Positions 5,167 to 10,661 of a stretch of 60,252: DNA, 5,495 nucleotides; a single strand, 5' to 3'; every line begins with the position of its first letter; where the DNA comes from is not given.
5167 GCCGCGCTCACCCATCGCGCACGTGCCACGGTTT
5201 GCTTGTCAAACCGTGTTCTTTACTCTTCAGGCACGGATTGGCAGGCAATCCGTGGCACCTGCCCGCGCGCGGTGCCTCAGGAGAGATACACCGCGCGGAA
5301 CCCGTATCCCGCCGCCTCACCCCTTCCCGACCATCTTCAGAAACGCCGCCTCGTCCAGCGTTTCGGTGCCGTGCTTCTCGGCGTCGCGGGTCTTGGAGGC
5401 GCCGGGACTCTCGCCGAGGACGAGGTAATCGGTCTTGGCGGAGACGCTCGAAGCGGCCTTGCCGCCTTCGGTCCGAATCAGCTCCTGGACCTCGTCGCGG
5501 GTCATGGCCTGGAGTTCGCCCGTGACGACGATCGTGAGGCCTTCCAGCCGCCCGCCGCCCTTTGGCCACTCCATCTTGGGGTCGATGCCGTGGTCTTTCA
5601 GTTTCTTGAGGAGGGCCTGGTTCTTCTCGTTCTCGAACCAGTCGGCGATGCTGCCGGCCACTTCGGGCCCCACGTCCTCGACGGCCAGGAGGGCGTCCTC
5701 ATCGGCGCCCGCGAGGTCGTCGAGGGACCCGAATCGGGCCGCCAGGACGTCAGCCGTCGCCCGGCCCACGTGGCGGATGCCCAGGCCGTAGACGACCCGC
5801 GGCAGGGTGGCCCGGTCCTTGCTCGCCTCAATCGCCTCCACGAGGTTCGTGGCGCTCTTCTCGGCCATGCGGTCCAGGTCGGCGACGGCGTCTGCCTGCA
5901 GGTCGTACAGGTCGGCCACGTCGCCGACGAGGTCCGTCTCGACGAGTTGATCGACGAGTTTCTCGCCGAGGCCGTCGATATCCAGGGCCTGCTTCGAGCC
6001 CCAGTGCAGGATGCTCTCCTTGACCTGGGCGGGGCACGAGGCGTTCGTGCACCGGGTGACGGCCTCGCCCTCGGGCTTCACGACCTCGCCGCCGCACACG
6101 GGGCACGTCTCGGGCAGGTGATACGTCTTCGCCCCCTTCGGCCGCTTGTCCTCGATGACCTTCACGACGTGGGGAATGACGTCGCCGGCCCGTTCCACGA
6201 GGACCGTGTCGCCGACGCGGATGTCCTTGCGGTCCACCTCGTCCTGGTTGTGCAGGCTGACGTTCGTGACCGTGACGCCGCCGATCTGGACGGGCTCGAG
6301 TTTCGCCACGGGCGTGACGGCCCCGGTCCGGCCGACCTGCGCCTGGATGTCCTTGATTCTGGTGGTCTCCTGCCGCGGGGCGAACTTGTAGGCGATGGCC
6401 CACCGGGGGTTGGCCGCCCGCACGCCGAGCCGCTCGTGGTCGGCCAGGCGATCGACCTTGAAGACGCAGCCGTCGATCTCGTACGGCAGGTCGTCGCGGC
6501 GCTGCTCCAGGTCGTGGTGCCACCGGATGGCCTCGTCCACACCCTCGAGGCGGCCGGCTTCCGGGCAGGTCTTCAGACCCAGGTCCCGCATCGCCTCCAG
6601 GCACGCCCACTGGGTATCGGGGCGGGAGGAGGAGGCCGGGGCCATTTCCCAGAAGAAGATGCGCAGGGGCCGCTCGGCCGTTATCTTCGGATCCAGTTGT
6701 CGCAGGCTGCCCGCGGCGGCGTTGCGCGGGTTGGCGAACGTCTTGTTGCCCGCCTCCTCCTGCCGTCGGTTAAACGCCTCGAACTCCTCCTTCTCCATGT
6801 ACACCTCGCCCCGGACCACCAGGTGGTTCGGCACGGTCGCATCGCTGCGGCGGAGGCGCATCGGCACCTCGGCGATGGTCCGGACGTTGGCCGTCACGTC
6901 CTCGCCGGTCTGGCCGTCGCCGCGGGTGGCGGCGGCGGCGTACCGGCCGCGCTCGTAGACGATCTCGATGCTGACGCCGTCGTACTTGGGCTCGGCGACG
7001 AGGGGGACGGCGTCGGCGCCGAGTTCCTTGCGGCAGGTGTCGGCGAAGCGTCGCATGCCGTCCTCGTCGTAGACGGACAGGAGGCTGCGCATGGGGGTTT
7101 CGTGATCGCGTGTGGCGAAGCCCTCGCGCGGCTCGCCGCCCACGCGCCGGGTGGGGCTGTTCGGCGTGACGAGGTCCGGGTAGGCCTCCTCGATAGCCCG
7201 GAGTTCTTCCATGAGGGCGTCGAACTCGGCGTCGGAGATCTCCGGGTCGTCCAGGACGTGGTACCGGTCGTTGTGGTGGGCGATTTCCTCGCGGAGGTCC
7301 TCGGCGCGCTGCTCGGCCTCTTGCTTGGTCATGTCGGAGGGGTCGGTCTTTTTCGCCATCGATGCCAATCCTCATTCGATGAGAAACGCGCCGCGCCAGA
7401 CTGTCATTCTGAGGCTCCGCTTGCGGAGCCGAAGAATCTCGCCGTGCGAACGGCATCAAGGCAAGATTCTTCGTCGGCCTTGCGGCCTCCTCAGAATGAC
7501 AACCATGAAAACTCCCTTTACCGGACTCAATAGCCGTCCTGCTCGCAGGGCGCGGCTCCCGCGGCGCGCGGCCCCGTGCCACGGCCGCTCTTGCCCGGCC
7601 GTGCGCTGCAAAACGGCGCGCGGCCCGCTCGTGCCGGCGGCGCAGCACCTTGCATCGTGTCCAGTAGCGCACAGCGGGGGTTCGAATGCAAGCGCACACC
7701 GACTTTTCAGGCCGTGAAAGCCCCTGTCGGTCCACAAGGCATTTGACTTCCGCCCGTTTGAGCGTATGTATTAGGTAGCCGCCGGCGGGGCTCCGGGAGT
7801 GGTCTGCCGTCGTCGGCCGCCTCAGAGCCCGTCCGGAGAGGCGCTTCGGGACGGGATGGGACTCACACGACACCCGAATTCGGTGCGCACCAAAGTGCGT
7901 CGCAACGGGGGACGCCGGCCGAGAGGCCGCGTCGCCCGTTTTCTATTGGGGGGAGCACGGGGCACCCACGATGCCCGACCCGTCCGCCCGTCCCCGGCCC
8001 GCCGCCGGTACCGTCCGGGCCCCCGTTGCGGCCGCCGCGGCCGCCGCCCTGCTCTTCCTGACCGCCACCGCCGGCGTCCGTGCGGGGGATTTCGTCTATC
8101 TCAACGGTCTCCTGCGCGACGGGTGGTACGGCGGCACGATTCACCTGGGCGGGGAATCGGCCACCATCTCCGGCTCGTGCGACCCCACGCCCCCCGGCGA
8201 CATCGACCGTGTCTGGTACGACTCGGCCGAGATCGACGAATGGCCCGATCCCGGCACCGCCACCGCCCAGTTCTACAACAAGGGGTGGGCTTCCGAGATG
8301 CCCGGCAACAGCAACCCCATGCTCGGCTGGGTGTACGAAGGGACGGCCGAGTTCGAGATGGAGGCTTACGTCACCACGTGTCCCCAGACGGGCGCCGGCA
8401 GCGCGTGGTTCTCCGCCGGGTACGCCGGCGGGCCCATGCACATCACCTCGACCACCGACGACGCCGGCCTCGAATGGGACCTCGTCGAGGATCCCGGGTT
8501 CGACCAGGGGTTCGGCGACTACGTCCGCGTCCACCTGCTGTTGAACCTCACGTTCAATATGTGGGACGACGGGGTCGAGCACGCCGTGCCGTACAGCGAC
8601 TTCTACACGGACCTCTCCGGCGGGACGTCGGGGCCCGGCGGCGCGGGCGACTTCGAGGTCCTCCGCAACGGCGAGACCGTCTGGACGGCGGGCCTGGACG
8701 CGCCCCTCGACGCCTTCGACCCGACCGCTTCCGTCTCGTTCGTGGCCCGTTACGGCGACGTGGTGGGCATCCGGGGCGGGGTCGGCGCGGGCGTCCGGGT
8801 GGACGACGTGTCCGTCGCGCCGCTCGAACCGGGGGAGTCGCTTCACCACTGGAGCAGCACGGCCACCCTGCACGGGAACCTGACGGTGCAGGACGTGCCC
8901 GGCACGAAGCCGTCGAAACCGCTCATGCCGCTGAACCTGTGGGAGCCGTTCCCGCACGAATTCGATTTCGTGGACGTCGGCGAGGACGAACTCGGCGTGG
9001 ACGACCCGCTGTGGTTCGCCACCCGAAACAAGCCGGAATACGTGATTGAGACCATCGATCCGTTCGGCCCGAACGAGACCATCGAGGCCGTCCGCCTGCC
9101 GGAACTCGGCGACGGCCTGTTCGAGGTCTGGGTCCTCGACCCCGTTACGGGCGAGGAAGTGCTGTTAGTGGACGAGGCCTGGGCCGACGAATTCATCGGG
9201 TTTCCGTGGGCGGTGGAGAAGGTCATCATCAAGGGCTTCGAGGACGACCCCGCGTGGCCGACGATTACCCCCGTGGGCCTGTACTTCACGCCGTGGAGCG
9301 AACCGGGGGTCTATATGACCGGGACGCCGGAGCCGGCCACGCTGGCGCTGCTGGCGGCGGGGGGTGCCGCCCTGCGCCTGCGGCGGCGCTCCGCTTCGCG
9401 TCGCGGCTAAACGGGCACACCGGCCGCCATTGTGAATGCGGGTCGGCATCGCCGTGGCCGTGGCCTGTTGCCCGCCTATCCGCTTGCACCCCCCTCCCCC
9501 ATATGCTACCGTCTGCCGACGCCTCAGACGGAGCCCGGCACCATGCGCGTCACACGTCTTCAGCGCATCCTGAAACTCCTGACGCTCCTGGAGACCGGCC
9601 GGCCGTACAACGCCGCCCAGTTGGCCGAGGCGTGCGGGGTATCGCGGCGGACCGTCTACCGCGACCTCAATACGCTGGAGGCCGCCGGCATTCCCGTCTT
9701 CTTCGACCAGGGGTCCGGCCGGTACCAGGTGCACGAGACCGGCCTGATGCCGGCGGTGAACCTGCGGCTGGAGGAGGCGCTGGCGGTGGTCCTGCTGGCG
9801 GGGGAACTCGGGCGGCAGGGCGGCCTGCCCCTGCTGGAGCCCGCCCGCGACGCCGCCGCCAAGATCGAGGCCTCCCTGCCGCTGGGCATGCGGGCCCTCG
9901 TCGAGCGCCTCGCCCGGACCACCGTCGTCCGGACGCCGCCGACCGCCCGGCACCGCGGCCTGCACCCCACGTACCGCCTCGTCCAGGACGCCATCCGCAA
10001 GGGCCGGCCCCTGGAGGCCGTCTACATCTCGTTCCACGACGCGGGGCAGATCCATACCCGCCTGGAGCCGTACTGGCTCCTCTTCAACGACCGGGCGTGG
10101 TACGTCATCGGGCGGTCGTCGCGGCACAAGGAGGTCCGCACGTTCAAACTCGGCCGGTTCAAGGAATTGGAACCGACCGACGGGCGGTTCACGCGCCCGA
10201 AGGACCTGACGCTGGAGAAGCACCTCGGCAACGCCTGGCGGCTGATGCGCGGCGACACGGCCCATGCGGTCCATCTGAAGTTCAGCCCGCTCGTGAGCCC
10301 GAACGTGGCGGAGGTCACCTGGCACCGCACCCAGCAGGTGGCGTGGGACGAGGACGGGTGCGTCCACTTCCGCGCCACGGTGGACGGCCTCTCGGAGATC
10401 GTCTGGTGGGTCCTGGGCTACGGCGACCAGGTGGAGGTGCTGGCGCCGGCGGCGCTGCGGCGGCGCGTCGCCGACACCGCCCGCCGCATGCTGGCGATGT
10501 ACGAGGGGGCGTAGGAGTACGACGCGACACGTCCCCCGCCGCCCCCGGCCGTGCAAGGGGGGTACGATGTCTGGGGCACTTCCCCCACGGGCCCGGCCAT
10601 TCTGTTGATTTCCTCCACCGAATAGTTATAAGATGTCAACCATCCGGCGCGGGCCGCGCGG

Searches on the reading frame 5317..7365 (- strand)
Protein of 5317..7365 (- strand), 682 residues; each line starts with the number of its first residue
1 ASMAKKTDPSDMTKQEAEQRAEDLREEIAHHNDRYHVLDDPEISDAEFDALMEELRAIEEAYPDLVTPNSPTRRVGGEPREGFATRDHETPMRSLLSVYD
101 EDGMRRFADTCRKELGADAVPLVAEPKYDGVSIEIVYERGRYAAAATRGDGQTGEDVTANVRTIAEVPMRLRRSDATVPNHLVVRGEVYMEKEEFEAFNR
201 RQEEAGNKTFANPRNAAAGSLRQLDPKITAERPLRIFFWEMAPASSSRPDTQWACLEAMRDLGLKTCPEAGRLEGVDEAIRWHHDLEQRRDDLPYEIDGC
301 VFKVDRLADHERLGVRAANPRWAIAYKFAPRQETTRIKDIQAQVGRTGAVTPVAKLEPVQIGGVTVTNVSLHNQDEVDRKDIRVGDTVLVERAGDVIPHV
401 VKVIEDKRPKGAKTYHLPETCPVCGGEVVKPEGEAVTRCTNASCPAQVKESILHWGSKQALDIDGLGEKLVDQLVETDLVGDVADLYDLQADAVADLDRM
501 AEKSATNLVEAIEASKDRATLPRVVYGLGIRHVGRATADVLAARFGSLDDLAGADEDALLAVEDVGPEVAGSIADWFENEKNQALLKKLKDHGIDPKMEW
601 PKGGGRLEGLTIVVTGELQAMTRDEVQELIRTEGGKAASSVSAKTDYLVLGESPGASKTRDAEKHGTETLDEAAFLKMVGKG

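Call 59: search_protein_families(library=pfam, proteins=[window:5317-7365:-], max_evalue=0.00001)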
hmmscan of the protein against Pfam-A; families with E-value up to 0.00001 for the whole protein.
window:5317-7365:- (682 aa): 7 families
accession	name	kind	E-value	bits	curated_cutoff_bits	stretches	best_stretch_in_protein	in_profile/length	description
PF01653.23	DNA_ligase_aden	-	3.9e-83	279.3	27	1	83-330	4-252/253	NAD-dependent DNA ligase adenylation domain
PF03120.22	DNA_ligase_OB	-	7.8e-35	119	32.9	1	334-410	1-77/79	NAD-dependent DNA ligase OB-fold domain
PF12826.13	HHH_2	-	5.5e-24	84.5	27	1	523-585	1-63/64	Helix-hairpin-helix motif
PF14520.12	HHH_5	-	3.6e-12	47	27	0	529-573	6-51/57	Helix-hairpin-helix domain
PF03119.21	DNA_ligase_ZBD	-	1.5e-11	44.3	25.8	1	420-446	1-27/27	NAD-dependent DNA ligase C4 zinc finger domain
PF00533.33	BRCT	-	6.6e-09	36.3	21.3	1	607-674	6-73/78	BRCA1 C Terminus (BRCT) domain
PF22745.1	Nlig-Ia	-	2.3e-06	28.6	27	0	18-68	3-53/92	DNA ligase-like, N-terminal NAD+-binding domain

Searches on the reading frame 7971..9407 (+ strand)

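Call 12: search_protein_families(library=pfam, proteins=[window:7971-9407:+], max_evalue=0.001)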
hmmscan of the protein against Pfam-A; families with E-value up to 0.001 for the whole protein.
window:7971-9407:+ (479 aa): 1 family
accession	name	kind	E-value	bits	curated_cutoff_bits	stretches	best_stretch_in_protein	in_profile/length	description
PF07589.16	PEP-CTERM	-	0.00021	21.7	20.7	1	452-473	2-24/24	PEP-CTERM motif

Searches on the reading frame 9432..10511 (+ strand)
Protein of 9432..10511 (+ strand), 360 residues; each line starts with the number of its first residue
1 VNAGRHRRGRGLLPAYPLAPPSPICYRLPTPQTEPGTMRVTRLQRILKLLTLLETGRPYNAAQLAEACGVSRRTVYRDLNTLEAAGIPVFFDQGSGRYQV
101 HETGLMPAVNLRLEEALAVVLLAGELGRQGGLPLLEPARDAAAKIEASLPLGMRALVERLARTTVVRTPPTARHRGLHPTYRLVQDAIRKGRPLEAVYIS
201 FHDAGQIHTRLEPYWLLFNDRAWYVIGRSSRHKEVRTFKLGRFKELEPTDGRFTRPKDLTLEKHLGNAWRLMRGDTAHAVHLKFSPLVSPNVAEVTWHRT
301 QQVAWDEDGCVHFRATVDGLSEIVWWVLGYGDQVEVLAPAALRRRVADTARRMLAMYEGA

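Call 12: search_protein_families(library=pfam, proteins=[window:9432-10511:+], max_evalue=0.001)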
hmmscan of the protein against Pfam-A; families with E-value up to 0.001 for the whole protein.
window:9432-10511:+ (360 aa): 15 families
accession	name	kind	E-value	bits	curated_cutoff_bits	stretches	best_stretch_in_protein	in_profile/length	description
PF25583.1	WCX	-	3.9e-19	69.2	23.9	1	277-354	2-76/76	WCX domain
PF13280.12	WYL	-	3e-15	56.4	21.8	1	180-247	2-69/70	WYL domain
PF08279.18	HTH_11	-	5.7e-12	45.8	25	1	45-96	1-53/55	HTH domain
PF12840.13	HTH_20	-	2.1e-06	28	27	1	46-87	9-47/51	Helix-turn-helix domain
PF09339.16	HTH_IclR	-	2.8e-06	27.4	22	1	43-86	2-46/52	IclR helix-turn-helix domain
PF08220.18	HTH_DeoR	-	9.3e-06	25.7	21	1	45-87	1-43/57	DeoR-like helix-turn-helix domain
PF13551.12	HTH_29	-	1.8e-05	25.1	28.1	1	50-98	5-53/64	Winged helix-turn helix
PF25213.1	HVO_A0261_N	-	2e-05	24.8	35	1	43-104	10-67/86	HVO_A0261 N-terminal domain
PF19187.6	HTH_PafC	-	3.2e-05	24.2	32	1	41-146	1-114/115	PafC helix-turn-helix domain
PF02796.21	HTH_7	-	3.7e-05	24.2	23.8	1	45-81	10-44/45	Helix-turn-helix domain of resolvase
PF13730.12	HTH_36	-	4.4e-05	23.6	25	1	61-87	28-54/55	Helix-turn-helix domain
PF21476.4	PF0610-like_N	-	5.3e-05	23.8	33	1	41-82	1-38/50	PF0610-like, N-terminal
PF01022.26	HTH_5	-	0.00036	20.8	22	1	47-87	5-44/47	Bacterial regulatory protein, arsR family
PF13545.12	HTH_Crp_2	-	0.00048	20.5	27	0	57-87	21-51/70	Crp-like helix-turn-helix domain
PF13384.12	HTH_23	-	0.00093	19.4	24.6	0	59-77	18-36/50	Homeodomain-like domain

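Call 82: search_protein_families(library=padloc, proteins=[window:9432-10511:+], max_evalue=0.01)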
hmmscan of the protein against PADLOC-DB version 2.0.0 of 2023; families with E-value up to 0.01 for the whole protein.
window:9432-10511:+ (360 aa): 13 families
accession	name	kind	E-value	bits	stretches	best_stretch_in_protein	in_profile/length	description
PDLC01457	WYL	-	6.7e-41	138.4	1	42-341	2-228/229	"CAS-I,CAS-II,CAS-III,CAS-IV,CAS-V,CAS-VI; associated_signaling"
PDLC01766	Cas3c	-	6.5e-40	135.1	1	42-358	6-317/1009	-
PDLC01652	WYL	-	3.3e-36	123.1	1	177-354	16-162/162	"CAS-I,CAS-II,CAS-III,CAS-IV,CAS-V,CAS-VI; associated_signaling"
PDLC01438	Csa3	-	5.3e-05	21.4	1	46-103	153-204/305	"CAS-I,CAS-II,CAS-III,CAS-IV,CAS-V,CAS-VI; associated_signaling"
PDLC04133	mad1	-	0.00014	20.1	1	57-114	4-56/60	mads_1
PDLC01044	Csa3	-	0.00085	17.3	1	47-104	139-190/194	Type I-A associated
PDLC01484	WYL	-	0.0011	16.2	1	322-358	401-437/437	"CAS-I,CAS-II,CAS-III,CAS-IV,CAS-V,CAS-VI; associated_signaling"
PDLC01510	WYL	-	0.0011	16.2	1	322-358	401-437/437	"CAS-I,CAS-II,CAS-III,CAS-IV,CAS-V,CAS-VI; associated_signaling"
PDLC01857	CARF3--CARF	-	0.0022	15.7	1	47-101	132-186/201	-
PDLC03963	SoFic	-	0.0032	14.9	1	44-91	293-340/361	-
PDLC01863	CARF3--CARF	-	0.0061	14.3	1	47-106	122-179/182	-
PDLC01866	CARF3--CARF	-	0.0081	14.1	0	27-87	125-182/207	-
PDLC04368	PDC-M05A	-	0.0086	13.9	0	44-94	16-65/201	-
